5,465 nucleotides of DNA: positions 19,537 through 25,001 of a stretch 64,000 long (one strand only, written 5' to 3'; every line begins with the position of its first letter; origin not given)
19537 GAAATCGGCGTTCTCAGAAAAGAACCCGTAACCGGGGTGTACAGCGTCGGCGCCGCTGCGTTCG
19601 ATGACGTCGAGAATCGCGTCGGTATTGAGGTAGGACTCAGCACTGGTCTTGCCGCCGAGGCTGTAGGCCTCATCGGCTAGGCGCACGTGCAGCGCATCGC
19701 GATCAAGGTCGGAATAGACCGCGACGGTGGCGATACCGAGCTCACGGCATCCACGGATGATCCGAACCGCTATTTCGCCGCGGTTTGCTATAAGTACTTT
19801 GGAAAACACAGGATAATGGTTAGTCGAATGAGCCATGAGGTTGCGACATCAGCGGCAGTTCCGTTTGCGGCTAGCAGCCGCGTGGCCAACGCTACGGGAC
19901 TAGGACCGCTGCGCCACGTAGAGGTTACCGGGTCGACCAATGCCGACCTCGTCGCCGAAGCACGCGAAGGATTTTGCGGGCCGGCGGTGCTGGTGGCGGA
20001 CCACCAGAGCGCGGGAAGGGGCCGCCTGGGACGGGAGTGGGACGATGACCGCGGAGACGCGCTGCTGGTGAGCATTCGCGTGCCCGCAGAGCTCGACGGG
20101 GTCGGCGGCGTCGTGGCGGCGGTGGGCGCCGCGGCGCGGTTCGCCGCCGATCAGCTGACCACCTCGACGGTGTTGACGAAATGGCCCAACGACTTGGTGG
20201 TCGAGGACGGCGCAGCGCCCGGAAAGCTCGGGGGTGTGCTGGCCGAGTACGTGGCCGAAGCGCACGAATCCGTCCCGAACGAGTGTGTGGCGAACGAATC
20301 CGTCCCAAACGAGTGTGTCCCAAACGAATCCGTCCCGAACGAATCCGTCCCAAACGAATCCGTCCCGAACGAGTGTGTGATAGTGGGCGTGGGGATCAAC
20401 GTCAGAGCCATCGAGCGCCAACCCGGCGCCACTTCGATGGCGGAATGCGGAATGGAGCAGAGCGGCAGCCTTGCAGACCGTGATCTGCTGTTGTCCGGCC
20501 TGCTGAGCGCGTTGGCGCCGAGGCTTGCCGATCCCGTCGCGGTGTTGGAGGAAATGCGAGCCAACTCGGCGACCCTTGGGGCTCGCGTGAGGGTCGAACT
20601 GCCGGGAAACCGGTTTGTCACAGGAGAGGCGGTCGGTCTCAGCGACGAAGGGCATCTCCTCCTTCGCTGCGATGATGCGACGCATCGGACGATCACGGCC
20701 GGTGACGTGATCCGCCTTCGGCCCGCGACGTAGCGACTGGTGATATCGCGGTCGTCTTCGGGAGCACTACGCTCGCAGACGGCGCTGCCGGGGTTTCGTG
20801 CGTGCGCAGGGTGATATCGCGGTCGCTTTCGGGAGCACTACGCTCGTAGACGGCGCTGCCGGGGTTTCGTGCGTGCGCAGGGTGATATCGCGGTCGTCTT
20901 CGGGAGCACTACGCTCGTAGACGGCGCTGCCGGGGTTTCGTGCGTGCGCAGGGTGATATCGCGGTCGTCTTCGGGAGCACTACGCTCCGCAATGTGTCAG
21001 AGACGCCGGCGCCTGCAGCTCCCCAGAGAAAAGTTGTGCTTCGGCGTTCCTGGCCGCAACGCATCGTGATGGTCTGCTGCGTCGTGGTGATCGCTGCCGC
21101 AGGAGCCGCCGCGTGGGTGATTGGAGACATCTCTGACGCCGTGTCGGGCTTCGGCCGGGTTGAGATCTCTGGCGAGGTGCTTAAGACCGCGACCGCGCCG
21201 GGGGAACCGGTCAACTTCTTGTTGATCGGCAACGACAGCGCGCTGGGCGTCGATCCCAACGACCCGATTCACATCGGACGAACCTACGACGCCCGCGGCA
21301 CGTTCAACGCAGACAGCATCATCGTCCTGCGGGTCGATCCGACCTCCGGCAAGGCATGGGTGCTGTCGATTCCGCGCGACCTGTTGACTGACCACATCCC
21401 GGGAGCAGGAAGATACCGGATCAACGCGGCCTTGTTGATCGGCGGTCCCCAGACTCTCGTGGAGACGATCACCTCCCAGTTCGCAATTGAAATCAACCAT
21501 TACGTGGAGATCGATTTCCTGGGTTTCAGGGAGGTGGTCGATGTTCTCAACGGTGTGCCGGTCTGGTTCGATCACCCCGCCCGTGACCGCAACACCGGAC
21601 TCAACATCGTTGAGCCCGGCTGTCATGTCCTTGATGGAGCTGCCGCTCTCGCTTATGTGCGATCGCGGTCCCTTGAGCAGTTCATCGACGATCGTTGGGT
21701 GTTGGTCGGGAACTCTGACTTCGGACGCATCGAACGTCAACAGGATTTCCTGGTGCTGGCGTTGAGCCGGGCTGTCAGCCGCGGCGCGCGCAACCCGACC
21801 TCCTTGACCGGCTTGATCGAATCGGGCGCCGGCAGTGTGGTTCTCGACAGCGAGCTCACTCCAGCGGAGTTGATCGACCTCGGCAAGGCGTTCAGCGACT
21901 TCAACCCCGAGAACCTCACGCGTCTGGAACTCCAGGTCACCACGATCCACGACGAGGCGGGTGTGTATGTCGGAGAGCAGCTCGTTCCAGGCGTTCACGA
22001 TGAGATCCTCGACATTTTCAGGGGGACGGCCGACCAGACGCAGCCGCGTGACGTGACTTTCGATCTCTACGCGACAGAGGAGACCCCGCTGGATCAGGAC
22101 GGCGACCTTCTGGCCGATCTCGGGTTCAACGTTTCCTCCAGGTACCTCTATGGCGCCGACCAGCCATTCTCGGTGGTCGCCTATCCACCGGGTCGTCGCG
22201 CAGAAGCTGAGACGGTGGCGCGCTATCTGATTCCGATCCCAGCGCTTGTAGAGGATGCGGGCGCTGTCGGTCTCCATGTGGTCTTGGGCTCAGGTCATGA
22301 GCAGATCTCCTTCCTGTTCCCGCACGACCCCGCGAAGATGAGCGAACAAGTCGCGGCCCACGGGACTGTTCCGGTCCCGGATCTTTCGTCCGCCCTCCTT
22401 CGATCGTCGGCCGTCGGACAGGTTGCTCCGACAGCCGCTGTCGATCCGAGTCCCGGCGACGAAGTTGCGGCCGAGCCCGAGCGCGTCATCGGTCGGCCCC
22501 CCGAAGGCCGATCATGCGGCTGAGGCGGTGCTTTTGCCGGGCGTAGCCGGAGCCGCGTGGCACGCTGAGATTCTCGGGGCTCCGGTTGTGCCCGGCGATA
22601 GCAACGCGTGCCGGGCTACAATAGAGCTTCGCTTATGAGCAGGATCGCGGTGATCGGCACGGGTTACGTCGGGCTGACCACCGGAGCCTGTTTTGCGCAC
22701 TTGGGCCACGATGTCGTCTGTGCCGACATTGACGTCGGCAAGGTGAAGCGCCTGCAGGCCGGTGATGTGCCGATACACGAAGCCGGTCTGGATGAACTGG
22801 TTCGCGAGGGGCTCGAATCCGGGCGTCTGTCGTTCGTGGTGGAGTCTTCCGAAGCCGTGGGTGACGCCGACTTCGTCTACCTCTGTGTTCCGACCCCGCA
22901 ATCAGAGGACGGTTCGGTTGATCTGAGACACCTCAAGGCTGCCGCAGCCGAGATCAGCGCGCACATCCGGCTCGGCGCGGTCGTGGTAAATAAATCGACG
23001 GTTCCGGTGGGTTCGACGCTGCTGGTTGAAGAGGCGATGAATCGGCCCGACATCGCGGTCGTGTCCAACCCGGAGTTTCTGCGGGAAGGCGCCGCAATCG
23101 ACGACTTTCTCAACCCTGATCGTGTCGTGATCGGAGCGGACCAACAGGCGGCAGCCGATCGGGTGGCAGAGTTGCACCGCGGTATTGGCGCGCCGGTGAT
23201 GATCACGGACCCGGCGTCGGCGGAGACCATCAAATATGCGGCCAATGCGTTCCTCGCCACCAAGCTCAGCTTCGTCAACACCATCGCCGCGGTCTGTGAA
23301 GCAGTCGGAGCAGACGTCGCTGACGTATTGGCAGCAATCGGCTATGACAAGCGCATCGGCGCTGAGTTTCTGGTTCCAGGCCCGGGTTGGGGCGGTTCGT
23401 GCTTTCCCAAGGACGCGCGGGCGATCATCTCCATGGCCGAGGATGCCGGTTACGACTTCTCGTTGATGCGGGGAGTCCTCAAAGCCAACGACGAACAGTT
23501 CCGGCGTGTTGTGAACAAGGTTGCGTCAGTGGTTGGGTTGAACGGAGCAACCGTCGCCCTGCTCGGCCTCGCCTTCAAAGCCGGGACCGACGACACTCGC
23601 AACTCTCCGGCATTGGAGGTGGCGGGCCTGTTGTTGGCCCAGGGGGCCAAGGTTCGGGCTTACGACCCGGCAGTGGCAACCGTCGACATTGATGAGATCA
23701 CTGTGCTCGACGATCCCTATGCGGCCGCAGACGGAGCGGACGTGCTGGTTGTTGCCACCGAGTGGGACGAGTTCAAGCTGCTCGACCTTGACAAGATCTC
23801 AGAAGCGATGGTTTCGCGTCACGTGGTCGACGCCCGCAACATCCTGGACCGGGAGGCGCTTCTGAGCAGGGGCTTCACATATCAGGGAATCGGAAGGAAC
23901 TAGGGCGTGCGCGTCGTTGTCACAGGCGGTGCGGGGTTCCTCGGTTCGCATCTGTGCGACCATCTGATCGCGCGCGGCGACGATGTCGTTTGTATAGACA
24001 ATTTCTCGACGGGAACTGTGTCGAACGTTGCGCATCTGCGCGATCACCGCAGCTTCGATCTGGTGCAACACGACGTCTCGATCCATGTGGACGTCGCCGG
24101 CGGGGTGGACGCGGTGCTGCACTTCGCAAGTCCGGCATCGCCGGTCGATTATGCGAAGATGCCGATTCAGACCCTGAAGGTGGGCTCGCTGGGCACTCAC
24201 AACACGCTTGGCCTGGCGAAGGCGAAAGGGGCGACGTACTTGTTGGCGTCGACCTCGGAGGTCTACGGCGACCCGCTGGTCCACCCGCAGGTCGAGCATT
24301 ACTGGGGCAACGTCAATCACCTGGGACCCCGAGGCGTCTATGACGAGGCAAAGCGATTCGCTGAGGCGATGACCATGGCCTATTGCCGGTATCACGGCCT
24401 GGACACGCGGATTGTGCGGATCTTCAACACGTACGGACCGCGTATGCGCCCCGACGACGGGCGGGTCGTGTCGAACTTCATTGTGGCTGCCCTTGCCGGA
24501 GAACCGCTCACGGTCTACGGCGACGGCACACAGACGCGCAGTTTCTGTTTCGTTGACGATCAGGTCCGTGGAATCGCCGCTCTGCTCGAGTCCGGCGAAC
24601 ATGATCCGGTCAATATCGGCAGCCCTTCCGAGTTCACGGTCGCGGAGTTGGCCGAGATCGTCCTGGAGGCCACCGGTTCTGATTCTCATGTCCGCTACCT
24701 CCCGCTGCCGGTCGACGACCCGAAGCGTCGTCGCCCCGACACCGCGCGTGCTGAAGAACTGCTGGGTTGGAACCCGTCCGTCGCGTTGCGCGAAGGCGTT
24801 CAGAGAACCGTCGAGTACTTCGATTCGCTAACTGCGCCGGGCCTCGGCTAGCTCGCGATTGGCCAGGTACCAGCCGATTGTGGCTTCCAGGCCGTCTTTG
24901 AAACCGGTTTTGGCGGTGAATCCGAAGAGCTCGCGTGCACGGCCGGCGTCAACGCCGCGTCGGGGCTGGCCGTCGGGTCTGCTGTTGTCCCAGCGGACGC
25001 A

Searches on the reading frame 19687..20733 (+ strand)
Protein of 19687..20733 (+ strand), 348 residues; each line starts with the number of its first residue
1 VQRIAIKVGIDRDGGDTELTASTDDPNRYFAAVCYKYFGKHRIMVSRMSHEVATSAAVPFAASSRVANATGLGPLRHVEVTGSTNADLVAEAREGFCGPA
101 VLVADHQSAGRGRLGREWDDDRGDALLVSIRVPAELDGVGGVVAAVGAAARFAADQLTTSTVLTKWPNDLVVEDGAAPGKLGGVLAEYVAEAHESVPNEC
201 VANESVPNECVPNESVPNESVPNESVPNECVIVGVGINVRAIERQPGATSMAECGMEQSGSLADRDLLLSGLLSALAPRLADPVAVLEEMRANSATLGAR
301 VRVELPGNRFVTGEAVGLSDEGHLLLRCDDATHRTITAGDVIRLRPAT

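Call 8: search_protein_families(library=pfam, proteins=[window:19687-20733:+], max_evalue=0.001)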
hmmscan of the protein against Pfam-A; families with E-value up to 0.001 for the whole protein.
window:19687-20733:+ (348 aa): 2 families
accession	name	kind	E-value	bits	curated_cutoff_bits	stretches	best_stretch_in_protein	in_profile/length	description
PF02237.23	BPL_C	-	2.6e-11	43.7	21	1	296-342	1-46/48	Biotin protein ligase C terminal domain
PF03099.24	BPL_LplA_LipB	-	1.7e-07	31.7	21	1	100-190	25-119/133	Biotin/lipoate A/B protein ligase family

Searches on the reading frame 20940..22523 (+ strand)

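Call 6: search_protein_families(library=pfam, proteins=[window:20940-22523:+], max_evalue=0.001)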
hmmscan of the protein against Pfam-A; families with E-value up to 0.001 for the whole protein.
window:20940-22523:+ (527 aa): 1 family
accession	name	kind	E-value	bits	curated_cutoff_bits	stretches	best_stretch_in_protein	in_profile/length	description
PF03816.19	LytR_cpsA_psr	-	8.5e-31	107.6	24.6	1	123-276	1-146/150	LytR_cpsA_psr family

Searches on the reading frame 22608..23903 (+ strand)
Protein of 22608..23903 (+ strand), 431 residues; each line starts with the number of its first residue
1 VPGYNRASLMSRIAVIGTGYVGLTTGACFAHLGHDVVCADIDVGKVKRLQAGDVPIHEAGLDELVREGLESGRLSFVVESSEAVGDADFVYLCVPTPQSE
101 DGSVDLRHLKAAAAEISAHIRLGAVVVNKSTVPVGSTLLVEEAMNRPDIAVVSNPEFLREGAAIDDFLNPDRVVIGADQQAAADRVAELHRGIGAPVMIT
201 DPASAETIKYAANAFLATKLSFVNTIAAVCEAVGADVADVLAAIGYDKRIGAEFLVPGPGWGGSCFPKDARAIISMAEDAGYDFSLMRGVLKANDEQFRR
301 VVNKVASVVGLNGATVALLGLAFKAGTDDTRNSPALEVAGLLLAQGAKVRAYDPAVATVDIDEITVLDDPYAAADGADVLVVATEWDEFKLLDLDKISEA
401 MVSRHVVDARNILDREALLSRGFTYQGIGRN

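Call 6: search_protein_families(library=pfam, proteins=[window:22608-23903:+], max_evalue=0.001)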
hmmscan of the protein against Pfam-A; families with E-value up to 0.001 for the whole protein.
window:22608-23903:+ (431 aa): 5 families
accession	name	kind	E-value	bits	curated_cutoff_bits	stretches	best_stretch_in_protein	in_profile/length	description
PF03721.20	UDPG_MGDP_dh_N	-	6.4e-60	202.4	27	1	12-189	2-187/187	UDP-glucose/GDP-mannose dehydrogenase family, NAD binding domain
PF00984.24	UDPG_MGDP_dh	-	6.8e-35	119.5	25.4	1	204-295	2-93/94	UDP-glucose/GDP-mannose dehydrogenase family, central domain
PF03720.21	UDPG_MGDP_dh_C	-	1.3e-31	109.5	30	1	317-415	1-103/103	UDP-glucose/GDP-mannose dehydrogenase family, UDP binding domain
PF03446.21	NAD_binding_2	-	0.00013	22.4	21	1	12-153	1-116/161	NAD binding domain of 6-phosphogluconate dehydrogenase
PF02826.25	2-Hacid_dh_C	-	0.00038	20.3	25.1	0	11-66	37-90/178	D-isomer specific 2-hydroxyacid dehydrogenase, NAD binding domain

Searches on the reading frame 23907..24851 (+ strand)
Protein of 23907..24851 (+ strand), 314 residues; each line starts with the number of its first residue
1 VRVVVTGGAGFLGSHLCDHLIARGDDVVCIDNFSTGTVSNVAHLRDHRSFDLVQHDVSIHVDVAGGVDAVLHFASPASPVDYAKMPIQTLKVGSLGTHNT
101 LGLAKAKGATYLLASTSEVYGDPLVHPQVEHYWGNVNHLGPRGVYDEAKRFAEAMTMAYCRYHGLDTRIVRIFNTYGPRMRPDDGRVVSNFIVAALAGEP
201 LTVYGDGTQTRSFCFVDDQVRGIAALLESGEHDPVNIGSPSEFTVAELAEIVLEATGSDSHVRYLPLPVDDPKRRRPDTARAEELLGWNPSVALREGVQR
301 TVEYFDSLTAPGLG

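Call 6: search_protein_families(library=pfam, proteins=[window:23907-24851:+], max_evalue=0.001)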
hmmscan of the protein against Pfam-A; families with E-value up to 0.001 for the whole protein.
window:23907-24851:+ (314 aa): 7 families
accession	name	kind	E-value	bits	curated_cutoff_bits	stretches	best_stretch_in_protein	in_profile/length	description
PF16363.11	GDP_Man_Dehyd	-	5.2e-48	164.6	27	1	5-301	2-332/332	GDP-mannose 4,6 dehydratase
PF01370.27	Epimerase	-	7.7e-47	160.2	20.9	1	3-238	1-240/240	NAD dependent epimerase/dehydratase family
PF01073.25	3Beta_HSD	-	3.5e-10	39.8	22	1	4-179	1-185/280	3-beta hydroxysteroid dehydrogenase/isomerase family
PF07993.18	NAD_binding_4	-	9.6e-07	28.6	20.1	0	63-189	85-218/258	Male sterility protein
PF04321.23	RmlD_sub_bind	-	5e-06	26.2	27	1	1-261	1-237/287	RmlD substrate binding domain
PF02719.21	Polysacc_synt_2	-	0.00026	20.7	20.2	0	3-34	1-32/293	Polysaccharide biosynthesis protein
PF00106.31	adh_short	-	0.00063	19.7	26.6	1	3-69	3-70/195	short chain dehydrogenase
